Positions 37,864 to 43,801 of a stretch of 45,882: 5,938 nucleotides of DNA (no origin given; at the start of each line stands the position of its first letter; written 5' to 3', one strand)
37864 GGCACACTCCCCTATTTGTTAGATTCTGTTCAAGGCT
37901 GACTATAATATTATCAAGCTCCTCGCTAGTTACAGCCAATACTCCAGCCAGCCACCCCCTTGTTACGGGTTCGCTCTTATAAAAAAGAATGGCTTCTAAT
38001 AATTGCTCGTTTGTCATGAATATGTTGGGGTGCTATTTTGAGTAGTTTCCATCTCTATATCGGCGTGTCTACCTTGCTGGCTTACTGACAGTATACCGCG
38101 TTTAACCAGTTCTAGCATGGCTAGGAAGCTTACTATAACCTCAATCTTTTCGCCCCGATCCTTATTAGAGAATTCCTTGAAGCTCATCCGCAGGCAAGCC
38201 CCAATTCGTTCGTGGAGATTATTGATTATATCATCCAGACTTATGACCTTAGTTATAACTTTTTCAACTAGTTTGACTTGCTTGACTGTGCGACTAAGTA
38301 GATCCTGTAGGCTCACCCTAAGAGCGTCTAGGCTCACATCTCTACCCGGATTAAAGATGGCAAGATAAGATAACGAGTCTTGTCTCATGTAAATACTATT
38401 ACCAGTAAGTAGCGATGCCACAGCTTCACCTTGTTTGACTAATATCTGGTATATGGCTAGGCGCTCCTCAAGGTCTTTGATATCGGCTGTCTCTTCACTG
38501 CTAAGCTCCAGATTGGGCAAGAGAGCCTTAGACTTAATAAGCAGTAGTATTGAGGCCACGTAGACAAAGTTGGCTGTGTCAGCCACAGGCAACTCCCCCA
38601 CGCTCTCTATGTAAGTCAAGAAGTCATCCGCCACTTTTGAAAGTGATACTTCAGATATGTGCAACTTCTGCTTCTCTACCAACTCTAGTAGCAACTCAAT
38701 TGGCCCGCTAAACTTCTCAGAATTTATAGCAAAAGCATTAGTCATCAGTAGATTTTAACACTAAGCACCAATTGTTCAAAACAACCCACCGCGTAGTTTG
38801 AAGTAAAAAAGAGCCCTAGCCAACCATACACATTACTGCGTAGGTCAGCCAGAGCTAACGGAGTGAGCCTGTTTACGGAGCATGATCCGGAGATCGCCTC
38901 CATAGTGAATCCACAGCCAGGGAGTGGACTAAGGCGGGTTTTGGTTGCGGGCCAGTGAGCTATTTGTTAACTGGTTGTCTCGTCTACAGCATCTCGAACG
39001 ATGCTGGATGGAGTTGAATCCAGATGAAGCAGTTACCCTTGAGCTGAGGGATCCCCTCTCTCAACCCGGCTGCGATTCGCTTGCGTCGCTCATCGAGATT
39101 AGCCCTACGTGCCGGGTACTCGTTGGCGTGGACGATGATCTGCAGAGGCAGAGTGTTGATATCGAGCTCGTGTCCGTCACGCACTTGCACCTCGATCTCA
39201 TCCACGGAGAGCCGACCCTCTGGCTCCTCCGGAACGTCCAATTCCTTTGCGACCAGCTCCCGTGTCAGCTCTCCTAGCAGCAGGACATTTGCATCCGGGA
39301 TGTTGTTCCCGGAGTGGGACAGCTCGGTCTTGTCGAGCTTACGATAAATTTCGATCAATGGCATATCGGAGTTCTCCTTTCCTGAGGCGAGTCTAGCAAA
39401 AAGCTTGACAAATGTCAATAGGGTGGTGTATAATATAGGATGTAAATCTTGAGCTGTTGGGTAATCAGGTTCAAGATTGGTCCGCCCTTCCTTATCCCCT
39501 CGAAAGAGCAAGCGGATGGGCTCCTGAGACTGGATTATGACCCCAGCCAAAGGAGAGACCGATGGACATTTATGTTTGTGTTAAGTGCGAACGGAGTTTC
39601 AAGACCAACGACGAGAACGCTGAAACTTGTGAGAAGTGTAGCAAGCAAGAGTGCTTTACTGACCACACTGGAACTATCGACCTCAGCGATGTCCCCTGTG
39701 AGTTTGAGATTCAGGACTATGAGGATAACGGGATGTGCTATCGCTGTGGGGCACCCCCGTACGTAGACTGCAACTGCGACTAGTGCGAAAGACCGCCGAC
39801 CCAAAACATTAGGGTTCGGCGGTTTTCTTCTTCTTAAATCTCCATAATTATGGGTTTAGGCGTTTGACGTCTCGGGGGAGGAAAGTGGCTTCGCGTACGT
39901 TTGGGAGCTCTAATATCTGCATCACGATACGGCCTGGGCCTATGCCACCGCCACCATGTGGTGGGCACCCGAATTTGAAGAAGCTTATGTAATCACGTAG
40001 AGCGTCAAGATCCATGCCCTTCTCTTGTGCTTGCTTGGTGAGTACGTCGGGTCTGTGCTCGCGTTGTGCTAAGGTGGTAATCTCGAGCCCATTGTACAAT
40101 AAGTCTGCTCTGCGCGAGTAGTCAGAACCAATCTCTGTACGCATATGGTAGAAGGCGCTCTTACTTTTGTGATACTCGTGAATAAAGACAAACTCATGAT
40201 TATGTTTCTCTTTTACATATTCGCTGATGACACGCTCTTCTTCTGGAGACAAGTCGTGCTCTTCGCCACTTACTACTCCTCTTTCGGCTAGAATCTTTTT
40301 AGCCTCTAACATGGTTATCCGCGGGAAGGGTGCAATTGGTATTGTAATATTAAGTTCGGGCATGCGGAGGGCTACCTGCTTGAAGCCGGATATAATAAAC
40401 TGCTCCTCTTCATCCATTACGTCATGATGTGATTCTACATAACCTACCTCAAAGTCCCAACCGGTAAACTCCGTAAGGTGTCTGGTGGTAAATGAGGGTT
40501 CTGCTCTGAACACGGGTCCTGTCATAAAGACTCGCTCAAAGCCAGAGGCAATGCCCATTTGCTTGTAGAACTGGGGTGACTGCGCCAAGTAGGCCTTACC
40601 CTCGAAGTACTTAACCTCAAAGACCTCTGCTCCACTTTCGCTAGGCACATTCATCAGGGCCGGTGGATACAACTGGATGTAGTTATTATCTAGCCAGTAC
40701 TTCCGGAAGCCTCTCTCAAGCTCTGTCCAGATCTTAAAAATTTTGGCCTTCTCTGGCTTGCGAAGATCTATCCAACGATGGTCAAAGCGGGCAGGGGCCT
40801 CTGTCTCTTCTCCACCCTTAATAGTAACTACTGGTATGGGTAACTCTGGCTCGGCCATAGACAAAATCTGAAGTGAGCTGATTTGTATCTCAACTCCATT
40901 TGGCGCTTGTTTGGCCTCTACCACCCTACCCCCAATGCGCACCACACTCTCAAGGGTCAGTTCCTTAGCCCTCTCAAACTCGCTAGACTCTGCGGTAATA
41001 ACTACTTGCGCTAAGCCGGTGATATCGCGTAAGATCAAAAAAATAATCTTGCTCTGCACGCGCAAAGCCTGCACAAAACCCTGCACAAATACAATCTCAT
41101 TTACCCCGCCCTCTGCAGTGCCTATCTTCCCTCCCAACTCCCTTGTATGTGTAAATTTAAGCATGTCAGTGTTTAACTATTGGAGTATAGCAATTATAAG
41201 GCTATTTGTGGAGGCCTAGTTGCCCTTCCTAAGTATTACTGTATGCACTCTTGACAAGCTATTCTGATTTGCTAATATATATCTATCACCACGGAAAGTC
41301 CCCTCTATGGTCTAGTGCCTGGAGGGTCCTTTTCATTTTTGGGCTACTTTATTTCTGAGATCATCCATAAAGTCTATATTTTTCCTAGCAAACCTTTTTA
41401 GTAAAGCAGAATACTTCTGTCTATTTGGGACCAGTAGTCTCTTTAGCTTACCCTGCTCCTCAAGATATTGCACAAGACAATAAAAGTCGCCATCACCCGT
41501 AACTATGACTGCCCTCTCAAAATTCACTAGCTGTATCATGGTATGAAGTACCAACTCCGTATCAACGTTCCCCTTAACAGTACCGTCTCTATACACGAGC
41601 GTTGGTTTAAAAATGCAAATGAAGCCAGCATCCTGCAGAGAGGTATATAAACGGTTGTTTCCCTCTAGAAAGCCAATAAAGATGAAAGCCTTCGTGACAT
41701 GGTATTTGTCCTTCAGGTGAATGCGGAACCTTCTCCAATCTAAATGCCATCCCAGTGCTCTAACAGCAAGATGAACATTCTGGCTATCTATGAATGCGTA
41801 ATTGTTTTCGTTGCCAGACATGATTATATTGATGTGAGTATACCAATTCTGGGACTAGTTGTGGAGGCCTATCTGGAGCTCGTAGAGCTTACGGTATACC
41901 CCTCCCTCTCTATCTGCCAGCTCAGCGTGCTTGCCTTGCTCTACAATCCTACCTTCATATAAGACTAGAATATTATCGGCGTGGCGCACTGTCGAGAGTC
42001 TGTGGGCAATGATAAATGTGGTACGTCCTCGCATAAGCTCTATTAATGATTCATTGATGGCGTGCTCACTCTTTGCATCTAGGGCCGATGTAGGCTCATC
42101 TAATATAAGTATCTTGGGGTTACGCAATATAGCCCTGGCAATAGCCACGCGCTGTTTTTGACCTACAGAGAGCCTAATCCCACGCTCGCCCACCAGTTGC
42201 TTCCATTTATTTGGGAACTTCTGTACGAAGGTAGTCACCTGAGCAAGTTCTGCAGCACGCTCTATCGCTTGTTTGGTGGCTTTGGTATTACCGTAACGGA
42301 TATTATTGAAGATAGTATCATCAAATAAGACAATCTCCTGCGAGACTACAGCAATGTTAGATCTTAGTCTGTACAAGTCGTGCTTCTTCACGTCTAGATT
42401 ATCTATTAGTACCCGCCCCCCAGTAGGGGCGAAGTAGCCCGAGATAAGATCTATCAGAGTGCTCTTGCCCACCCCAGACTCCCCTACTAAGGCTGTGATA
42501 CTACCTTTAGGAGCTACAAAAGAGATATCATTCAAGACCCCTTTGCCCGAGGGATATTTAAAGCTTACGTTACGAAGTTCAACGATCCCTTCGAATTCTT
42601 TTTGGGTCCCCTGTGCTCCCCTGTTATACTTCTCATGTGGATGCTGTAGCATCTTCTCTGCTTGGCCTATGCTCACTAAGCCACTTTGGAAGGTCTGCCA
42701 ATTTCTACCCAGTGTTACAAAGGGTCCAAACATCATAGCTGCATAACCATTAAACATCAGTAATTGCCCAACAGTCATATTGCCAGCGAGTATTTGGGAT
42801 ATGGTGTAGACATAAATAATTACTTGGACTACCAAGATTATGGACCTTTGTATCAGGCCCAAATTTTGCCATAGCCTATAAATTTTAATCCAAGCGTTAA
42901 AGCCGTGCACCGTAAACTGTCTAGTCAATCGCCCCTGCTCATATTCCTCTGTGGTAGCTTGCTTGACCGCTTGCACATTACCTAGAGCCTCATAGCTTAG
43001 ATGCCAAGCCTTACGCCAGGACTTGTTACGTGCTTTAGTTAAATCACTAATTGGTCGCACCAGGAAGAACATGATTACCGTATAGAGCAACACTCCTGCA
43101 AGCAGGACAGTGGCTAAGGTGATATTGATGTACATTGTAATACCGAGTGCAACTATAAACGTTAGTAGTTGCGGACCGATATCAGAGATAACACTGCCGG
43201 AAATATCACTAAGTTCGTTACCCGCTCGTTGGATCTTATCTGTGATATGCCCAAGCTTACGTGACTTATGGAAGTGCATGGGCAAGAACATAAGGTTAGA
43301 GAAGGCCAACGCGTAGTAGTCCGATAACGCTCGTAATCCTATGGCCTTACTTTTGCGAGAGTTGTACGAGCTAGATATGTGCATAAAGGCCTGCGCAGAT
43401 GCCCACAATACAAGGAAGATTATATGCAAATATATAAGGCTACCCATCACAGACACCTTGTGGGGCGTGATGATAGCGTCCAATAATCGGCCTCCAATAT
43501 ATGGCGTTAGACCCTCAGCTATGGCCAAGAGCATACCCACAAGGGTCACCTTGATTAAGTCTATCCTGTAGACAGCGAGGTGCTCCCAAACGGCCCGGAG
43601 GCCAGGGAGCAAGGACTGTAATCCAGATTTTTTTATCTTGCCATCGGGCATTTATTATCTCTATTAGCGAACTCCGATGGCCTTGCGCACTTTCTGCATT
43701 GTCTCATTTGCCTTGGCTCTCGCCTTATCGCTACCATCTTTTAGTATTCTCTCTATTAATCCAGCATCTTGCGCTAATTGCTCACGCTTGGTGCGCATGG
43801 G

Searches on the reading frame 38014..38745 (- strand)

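Call 45: search_protein_families(library=pfam, proteins=[window:38014-38745:-], max_evalue=0.001)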
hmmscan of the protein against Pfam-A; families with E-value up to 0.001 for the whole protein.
window:38014-38745:- (243 aa): 1 family
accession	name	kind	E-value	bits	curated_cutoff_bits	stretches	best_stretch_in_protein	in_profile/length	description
PF02616.19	SMC_ScpA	-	3e-14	54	24.6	1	22-231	1-228/232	Segregation and condensation protein ScpA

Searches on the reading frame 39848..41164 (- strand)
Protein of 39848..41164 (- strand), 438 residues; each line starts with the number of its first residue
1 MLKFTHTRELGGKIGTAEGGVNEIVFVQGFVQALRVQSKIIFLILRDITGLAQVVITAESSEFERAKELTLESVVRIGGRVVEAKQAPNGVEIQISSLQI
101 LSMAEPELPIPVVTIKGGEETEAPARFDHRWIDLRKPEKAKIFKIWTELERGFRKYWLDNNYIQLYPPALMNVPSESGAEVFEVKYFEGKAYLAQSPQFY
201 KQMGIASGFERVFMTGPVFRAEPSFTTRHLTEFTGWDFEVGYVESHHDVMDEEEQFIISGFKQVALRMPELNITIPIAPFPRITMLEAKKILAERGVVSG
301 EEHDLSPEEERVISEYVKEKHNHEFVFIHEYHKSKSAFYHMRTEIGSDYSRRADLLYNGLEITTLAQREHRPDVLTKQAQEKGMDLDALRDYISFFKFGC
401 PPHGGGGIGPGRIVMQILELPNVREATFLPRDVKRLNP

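Call 45: search_protein_families(library=pfam, proteins=[window:39848-41164:-], max_evalue=0.001)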
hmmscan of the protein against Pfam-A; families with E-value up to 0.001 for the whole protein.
window:39848-41164:- (438 aa): 2 families
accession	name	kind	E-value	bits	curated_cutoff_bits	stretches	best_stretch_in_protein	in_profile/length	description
PF00152.25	tRNA-synt_2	-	2.6e-68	230.8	25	1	125-432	4-307/308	tRNA synthetases class II (D, K and N)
PF01336.31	tRNA_anti-codon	-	1.3e-11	44.7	27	1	25-101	1-75/75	OB-fold nucleic acid binding domain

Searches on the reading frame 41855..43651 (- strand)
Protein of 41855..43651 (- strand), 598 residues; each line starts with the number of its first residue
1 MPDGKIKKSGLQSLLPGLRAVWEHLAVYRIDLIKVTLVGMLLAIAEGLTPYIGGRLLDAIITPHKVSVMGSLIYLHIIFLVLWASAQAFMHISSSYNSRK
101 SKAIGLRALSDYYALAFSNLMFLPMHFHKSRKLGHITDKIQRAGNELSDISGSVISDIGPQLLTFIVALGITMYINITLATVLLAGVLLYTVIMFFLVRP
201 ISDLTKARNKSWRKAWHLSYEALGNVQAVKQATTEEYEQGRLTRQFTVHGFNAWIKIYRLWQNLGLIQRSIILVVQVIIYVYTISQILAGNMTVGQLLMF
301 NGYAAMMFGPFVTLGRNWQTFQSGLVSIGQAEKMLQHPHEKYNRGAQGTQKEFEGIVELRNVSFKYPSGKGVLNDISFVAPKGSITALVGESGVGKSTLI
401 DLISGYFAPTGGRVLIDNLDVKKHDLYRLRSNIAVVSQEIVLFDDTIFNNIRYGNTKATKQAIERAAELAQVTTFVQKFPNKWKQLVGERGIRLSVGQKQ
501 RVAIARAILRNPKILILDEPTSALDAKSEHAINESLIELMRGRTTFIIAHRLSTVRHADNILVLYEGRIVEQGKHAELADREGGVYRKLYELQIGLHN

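Call 45: search_protein_families(library=pfam, proteins=[window:41855-43651:-], max_evalue=0.001)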
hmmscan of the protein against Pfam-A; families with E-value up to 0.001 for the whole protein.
window:41855-43651:- (598 aa): 6 families
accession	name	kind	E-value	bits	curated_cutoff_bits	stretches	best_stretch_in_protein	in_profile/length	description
PF00005.33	ABC_tran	-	7.3e-34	117.7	25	1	373-522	1-137/137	ABC transporter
PF00664.28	ABC_membrane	-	3.3e-27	96.3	28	1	33-311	2-274/274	ABC transporter transmembrane region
PF13304.12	AAA_21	-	1.5e-06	28.9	27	0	385-459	1-78/304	AAA domain, putative AbiEii toxin, Type IV TA system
PF02463.25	SMC_N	-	6.5e-06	26.2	40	1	383-565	24-212/220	RecF/RecN/SMC N terminal domain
PF13555.12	AAA_29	-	1.5e-05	25.1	27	1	380-409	20-48/61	P-loop containing region of AAA domain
PF03193.22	RsgA_GTPase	-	0.00031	21.1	30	1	382-405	105-128/174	RsgA GTPase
